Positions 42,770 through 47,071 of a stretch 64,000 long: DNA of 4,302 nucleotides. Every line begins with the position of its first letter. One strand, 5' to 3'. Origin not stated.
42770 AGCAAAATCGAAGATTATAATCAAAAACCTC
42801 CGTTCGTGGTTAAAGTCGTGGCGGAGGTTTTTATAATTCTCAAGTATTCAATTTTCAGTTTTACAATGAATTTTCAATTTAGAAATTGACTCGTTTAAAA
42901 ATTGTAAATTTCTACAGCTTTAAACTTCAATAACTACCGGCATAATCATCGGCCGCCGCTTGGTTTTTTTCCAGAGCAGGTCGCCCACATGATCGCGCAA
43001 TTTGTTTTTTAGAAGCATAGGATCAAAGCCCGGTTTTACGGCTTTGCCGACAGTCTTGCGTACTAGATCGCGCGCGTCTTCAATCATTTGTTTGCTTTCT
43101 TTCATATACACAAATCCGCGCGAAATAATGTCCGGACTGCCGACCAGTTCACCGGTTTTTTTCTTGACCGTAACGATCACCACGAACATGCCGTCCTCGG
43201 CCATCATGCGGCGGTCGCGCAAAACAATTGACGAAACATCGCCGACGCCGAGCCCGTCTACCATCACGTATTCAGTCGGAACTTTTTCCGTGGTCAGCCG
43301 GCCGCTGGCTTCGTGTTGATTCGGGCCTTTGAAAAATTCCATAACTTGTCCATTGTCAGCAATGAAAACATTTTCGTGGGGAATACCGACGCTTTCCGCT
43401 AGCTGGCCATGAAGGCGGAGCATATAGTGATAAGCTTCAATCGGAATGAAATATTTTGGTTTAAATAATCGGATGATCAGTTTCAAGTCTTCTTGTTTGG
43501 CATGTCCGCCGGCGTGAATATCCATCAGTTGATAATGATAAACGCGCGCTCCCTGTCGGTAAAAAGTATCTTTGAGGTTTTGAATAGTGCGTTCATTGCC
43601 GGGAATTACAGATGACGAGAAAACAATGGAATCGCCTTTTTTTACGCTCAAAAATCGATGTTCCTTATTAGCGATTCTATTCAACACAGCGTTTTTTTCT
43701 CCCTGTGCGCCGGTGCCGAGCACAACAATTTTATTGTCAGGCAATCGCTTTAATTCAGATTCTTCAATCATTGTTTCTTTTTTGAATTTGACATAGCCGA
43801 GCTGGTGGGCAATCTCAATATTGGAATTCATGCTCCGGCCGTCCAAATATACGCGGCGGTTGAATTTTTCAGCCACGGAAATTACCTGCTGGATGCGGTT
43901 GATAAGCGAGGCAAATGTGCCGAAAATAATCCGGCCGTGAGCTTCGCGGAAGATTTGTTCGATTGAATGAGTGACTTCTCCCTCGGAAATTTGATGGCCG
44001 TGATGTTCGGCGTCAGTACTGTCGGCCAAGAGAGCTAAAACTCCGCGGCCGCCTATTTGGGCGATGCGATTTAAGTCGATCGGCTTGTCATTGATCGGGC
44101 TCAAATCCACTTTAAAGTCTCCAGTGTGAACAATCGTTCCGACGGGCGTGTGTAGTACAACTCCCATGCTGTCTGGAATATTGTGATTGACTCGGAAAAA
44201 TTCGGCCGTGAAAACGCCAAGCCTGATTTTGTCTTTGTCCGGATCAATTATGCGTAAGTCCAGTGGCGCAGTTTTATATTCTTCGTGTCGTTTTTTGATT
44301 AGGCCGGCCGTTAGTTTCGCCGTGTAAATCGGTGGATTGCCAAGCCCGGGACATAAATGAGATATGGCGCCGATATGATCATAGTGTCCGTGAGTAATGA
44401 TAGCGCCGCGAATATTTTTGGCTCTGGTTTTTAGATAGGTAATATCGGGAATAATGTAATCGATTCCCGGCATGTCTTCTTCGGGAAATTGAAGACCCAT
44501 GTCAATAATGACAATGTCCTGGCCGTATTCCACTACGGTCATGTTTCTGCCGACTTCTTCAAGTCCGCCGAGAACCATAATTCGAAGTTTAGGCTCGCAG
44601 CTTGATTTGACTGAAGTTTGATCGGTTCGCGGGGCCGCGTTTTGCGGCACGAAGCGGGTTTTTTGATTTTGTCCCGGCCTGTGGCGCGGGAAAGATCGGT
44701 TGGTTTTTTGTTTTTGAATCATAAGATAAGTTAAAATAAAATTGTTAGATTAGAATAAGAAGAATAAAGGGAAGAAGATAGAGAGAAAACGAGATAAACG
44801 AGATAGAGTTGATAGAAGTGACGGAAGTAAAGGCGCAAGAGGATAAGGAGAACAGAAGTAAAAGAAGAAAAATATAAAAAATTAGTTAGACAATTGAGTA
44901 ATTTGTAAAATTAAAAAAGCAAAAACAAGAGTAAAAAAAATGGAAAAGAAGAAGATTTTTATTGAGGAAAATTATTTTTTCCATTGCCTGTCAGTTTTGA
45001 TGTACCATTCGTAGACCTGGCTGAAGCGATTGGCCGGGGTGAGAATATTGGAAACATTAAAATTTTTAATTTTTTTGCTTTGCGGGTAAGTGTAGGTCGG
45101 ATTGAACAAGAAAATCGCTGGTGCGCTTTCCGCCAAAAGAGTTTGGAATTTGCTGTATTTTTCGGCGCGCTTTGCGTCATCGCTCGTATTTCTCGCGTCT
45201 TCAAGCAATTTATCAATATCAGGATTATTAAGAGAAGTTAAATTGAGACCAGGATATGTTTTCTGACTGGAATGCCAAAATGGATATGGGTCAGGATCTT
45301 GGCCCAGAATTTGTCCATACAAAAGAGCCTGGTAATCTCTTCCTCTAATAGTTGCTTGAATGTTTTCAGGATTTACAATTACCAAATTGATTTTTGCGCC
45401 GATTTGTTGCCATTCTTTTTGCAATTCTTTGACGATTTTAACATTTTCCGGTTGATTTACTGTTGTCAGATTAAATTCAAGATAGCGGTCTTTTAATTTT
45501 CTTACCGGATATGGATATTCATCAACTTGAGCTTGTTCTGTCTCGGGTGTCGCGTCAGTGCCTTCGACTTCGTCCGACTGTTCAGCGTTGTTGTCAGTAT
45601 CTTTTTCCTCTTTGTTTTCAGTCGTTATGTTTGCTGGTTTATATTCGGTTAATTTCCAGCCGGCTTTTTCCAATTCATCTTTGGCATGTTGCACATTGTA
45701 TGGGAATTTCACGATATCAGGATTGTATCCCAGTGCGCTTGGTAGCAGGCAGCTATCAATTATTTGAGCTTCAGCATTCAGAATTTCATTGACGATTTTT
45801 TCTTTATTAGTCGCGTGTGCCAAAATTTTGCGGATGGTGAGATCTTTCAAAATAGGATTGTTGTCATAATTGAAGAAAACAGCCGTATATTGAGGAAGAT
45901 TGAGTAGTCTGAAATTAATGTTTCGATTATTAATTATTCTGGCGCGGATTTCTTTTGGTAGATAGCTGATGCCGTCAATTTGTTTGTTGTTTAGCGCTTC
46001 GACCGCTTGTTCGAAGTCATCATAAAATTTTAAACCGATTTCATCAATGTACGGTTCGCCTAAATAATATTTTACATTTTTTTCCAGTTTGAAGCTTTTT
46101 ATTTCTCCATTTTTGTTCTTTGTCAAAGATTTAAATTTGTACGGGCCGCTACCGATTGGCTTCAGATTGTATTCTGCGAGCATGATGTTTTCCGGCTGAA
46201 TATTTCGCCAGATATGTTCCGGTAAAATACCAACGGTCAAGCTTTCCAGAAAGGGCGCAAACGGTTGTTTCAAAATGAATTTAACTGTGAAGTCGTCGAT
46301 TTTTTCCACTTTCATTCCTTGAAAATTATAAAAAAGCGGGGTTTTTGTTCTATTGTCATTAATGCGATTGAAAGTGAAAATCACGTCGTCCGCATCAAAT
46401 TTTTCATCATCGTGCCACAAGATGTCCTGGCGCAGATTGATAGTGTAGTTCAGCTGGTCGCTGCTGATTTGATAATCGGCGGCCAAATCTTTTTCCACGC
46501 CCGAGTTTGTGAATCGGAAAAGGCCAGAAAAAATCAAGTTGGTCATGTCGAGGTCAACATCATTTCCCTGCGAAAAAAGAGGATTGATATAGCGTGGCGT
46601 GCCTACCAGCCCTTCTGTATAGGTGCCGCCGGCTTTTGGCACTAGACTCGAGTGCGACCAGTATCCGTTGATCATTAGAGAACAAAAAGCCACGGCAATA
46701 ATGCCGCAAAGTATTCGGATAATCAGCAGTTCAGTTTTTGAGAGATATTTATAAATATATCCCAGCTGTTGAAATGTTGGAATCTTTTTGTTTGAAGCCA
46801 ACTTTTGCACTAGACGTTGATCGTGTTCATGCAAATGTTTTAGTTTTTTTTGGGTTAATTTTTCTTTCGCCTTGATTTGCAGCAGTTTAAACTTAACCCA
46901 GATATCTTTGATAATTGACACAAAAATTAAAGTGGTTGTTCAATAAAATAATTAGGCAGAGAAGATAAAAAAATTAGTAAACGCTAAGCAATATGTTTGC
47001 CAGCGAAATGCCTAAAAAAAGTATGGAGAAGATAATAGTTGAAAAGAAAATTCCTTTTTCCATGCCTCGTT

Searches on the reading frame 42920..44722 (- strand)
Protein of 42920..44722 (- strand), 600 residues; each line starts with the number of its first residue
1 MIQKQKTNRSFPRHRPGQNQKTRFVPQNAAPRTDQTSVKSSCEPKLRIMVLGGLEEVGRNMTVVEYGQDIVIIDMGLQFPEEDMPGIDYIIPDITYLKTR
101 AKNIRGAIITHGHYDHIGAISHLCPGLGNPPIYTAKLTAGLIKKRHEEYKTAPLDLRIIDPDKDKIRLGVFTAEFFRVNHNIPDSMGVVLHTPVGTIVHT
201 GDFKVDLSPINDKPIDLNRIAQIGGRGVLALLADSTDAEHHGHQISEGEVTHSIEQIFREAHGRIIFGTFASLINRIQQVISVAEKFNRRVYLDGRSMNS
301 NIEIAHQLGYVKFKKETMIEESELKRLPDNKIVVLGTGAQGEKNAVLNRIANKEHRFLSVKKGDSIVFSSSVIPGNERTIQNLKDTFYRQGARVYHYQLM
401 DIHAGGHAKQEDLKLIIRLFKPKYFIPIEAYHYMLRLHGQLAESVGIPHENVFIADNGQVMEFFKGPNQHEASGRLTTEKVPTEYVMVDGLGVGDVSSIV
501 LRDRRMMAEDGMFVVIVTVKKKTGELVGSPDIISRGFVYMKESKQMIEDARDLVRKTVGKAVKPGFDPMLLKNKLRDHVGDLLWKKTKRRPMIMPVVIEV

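Call 61: search_protein_families(library=pfam, proteins=[window:42920-44722:-], max_evalue=0.0001)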
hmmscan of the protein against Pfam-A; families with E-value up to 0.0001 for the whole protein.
window:42920-44722:- (600 aa): 4 families
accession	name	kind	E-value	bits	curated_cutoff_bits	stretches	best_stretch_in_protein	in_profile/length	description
PF22505.1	RNase_J_b_CASP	-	3.5e-44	150.1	27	1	263-383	2-122/126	Ribonuclease J, beta-CASP domain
PF17770.6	RNase_J_C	-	9.4e-31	107.3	23.8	1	500-600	1-102/102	Ribonuclease J C-terminal domain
PF00753.33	Lactamase_B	-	1.6e-12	48.2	22.7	1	57-205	4-152/196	Metallo-beta-lactamase superfamily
PF12706.13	Lactamase_B_2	-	3.5e-09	37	27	1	99-204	26-144/200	Beta-lactamase superfamily domain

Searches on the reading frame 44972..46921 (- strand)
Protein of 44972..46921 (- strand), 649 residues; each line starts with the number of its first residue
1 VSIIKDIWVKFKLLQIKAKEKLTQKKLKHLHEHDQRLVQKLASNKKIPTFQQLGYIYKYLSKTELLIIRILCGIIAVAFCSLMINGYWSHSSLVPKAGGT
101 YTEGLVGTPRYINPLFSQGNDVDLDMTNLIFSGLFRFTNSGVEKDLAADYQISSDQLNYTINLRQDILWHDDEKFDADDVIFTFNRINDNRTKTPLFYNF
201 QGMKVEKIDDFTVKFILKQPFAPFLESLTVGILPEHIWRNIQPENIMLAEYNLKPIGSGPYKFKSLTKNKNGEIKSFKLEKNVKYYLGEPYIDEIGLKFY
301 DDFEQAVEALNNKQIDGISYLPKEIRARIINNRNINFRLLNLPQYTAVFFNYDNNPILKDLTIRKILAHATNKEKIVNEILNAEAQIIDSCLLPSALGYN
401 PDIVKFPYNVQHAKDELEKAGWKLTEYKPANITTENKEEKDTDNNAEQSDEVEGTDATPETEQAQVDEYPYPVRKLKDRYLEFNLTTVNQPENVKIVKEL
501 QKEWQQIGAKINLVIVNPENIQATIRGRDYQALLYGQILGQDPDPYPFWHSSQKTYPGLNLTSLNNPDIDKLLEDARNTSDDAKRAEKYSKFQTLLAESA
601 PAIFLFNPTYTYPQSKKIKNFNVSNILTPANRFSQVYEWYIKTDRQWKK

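Call 61: search_protein_families(library=pfam, proteins=[window:44972-46921:-], max_evalue=0.0001)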
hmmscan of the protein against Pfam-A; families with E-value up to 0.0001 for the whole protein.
window:44972-46921:- (649 aa): 1 family
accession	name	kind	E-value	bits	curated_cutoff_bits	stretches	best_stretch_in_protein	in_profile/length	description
PF00496.27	SBP_bac_5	-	3.6e-64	217.6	32.4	1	142-552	2-360/368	Bacterial extracellular solute-binding proteins, family 5 Middle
